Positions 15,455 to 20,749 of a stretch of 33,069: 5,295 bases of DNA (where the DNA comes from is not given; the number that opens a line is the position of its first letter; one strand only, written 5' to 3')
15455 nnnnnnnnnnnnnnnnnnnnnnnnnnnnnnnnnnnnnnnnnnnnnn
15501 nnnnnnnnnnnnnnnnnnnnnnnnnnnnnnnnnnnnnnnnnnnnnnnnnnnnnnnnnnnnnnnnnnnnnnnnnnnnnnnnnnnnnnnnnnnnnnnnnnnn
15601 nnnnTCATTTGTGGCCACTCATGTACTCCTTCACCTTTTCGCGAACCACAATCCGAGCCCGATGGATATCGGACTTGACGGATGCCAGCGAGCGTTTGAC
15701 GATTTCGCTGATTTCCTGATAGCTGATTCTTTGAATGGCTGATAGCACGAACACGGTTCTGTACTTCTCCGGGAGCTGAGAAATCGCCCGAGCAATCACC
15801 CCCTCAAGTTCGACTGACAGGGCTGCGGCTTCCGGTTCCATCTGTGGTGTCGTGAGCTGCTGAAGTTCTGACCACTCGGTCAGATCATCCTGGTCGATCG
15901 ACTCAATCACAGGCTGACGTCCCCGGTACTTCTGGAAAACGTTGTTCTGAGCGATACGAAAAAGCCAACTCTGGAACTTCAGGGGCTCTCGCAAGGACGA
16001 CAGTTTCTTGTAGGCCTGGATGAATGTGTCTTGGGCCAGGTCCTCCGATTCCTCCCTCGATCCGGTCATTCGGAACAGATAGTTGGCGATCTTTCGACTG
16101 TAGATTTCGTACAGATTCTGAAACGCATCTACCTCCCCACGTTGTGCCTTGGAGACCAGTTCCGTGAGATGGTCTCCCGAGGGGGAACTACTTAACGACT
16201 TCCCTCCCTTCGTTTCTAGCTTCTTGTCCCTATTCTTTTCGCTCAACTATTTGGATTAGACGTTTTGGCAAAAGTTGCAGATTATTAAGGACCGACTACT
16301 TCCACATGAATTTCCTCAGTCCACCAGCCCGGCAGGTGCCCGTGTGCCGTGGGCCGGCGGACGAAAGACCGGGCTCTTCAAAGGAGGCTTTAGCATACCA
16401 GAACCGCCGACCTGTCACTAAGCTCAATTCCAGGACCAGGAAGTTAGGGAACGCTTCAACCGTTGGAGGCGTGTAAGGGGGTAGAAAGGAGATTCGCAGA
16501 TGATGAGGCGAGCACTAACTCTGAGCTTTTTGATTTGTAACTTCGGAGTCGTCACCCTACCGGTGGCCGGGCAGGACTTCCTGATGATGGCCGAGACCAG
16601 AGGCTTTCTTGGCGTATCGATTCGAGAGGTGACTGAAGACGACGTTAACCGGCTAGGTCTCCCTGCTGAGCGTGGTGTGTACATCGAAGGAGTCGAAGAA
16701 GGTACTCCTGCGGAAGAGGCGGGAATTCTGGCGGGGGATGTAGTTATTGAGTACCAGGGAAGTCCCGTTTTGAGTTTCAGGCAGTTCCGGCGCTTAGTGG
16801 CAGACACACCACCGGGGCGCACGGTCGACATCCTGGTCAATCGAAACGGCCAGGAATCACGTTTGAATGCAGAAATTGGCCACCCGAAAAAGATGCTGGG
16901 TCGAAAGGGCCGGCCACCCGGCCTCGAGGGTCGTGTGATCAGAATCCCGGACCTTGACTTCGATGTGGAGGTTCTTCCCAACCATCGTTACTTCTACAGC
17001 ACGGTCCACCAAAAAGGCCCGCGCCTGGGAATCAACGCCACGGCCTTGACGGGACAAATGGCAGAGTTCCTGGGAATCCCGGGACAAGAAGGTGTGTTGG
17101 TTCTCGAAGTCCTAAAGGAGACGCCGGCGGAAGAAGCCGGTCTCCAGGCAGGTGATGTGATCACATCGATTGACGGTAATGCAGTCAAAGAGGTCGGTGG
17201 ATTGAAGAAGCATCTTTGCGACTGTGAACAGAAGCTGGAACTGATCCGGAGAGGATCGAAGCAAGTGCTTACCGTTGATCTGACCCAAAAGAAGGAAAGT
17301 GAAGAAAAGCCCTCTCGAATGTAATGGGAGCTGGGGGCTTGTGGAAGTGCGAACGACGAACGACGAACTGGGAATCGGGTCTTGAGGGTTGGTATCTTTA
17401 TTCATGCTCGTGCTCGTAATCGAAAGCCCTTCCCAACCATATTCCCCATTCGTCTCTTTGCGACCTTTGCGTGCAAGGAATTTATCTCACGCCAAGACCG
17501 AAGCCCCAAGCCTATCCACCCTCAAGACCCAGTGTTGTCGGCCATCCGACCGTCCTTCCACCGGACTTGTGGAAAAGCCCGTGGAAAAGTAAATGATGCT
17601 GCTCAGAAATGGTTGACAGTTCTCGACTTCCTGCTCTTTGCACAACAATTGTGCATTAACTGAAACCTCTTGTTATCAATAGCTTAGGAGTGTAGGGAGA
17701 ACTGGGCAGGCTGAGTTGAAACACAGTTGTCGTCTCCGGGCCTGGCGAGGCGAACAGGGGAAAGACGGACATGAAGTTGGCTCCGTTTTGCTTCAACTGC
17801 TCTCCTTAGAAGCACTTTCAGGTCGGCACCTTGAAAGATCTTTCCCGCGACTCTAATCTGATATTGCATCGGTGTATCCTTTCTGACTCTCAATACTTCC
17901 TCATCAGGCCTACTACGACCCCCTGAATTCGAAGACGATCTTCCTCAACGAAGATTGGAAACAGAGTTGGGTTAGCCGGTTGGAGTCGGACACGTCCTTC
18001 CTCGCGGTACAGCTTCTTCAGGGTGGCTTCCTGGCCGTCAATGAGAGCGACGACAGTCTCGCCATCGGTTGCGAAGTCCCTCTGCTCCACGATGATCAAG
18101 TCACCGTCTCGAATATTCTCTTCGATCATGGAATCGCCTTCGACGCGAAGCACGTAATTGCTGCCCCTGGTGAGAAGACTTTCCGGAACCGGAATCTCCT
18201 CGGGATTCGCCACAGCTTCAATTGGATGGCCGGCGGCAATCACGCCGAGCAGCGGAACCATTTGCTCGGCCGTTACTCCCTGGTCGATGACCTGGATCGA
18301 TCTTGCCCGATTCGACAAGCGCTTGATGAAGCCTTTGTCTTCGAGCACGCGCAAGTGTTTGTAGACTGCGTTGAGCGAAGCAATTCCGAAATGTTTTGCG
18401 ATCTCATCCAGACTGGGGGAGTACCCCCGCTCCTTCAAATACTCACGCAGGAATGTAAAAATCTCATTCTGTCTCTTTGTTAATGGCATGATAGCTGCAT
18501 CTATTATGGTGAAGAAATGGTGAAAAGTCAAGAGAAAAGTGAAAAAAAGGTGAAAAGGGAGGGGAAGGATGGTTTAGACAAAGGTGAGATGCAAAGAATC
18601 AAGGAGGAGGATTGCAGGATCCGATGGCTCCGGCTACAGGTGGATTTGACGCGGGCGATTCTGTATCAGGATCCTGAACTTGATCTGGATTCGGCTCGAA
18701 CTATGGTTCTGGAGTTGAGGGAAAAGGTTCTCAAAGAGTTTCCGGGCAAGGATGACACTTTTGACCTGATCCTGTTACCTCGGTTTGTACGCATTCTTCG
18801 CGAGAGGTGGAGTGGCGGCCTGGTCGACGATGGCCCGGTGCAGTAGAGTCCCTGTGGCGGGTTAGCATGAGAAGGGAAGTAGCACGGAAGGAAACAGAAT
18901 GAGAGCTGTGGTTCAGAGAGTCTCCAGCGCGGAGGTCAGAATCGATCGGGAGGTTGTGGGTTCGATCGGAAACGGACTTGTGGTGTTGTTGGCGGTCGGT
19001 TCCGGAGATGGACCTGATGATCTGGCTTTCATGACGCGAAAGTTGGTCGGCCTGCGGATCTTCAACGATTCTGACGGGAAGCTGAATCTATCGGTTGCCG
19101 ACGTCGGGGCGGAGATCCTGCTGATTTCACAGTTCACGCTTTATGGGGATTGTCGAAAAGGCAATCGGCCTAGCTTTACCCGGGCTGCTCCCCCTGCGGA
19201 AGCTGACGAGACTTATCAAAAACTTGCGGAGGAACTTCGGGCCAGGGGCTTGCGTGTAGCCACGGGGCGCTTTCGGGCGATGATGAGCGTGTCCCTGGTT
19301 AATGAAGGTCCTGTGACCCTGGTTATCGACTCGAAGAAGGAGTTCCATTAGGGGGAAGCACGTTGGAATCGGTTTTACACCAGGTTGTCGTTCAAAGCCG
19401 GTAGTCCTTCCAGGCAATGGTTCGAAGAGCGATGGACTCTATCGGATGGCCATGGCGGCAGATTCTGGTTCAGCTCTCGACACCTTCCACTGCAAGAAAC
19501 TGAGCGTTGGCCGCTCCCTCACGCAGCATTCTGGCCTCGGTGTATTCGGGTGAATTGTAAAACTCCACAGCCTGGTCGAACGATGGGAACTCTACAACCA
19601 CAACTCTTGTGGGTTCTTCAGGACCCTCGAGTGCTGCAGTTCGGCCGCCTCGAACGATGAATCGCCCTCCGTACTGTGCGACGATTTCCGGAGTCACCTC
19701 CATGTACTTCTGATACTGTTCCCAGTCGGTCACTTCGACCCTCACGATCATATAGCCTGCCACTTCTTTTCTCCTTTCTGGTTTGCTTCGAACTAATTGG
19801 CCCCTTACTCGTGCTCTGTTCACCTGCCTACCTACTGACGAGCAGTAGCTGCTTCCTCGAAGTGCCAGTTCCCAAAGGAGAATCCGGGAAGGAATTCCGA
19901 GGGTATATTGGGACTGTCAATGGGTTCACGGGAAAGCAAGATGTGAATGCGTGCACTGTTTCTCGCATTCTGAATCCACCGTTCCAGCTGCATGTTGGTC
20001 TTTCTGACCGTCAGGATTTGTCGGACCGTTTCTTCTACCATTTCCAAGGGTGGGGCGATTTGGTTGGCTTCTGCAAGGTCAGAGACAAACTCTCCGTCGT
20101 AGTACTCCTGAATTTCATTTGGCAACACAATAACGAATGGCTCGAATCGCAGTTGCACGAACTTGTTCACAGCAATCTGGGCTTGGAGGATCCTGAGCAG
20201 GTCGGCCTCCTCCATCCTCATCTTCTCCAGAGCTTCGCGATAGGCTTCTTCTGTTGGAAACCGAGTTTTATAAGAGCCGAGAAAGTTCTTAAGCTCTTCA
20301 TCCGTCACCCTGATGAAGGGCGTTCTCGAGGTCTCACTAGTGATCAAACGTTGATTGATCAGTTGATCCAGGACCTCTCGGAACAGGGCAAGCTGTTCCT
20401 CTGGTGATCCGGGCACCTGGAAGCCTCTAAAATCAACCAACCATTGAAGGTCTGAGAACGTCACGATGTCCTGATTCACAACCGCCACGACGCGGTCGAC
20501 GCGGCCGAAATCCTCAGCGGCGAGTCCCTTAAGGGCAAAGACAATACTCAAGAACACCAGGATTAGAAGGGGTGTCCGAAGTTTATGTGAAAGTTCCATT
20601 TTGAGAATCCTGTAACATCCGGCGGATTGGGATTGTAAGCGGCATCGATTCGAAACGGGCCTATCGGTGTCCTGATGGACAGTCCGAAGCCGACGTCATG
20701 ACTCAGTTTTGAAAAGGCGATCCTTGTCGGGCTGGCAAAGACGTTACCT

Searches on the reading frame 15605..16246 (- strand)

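Call 56: search_protein_families(library=pfam, proteins=[window:15605-16246:-], max_evalue=0.00001)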
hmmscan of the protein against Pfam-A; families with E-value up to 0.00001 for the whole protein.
window:15605-16246:- (213 aa): 2 families
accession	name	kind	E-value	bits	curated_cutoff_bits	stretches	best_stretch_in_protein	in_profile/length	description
PF04542.20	Sigma70_r2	-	9e-15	54.7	24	1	45-111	1-69/71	Sigma-70 region 2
PF08281.18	Sigma70_r4_2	-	2.1e-14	53.3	25.7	1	151-198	4-51/54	Sigma-70, region 4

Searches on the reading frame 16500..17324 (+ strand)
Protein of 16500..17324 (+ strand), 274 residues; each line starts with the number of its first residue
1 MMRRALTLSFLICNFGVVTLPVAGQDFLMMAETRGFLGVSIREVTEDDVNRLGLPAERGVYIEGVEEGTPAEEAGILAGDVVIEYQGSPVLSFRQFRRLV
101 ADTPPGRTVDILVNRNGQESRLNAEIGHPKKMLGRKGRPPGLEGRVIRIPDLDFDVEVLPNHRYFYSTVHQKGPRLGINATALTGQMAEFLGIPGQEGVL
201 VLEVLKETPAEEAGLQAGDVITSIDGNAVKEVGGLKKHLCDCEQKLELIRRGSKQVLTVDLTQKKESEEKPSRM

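Call 56: search_protein_families(library=pfam, proteins=[window:16500-17324:+], max_evalue=0.00001)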
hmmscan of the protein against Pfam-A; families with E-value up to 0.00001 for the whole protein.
window:16500-17324:+ (274 aa): 4 families
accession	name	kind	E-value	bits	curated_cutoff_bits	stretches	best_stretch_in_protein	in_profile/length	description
PF13180.12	PDZ_2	-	1e-26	93.5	27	2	35-125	1-79/80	PDZ domain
PF17820.7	PDZ_6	-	1.7e-21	76.2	27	2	62-115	2-54/54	PDZ domain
PF00595.29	PDZ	-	3.3e-17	63.1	23.2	2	173-232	9-60/81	PDZ domain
PF14685.13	PDZ_Tricorn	-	8.6e-06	26.1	25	0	208-250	31-78/88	Tricorn protease PDZ domain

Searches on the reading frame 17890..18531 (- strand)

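Call 7: search_protein_families(library=pfam, proteins=[window:17890-18531:-])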
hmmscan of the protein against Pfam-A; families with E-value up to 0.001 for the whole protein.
window:17890-18531:- (213 aa): 4 families
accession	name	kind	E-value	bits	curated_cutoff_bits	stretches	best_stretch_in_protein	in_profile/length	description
PF00717.28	Peptidase_S24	-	6.9e-32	110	23.3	1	93-207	1-116/116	Peptidase S24-like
PF01726.22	LexA_DNA_bind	-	7.6e-21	74.1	23.7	1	16-77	3-64/65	LexA DNA binding domain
PF12840.13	HTH_20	-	0.00068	20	27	0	40-70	20-49/51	Helix-turn-helix domain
PF08279.18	HTH_11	-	0.0007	19.9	25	0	28-68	6-44/55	HTH domain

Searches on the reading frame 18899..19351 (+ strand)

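Call 56: search_protein_families(library=pfam, proteins=[window:18899-19351:+], max_evalue=0.00001)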
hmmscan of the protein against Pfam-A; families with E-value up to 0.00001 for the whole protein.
window:18899-19351:+ (150 aa): 1 family
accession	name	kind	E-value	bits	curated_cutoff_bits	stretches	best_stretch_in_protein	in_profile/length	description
PF02580.21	Tyr_Deacylase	-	1.5e-56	191.2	25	1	2-144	1-144/144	D-Tyr-tRNA(Tyr) deacylase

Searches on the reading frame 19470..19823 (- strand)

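Call 56: search_protein_families(library=pfam, proteins=[window:19470-19823:-], max_evalue=0.00001)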
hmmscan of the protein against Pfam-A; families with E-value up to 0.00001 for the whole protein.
window:19470-19823:- (117 aa): 1 family
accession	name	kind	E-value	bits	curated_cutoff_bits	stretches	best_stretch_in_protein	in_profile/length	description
PF07045.17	DUF1330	-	1.7e-33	115.3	23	1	23-115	2-94/94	Domain of unknown function (DUF1330)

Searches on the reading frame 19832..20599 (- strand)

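Call 7: search_protein_families(library=pfam, proteins=[window:19832-20599:-])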
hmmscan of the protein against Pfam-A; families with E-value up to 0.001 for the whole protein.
window:19832-20599:- (255 aa): 4 families
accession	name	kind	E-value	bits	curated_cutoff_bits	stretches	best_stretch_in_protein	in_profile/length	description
PF13624.11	SurA_N_3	-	2.3e-09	37.7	27.2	1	12-147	16-161/162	SurA-like N-terminal domain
PF09312.16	SurA_N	-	1.5e-07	32.1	30.8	1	34-107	1-76/118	SurA N-terminal domain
PF13623.11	SurA_N_2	-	4.1e-05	23.9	28.5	1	12-109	14-121/145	SurA-like N-terminal domain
PF23191.1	WH_MCM3_C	-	0.00087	19.9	27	0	67-129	5-63/77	MCM3-like, winged helix domain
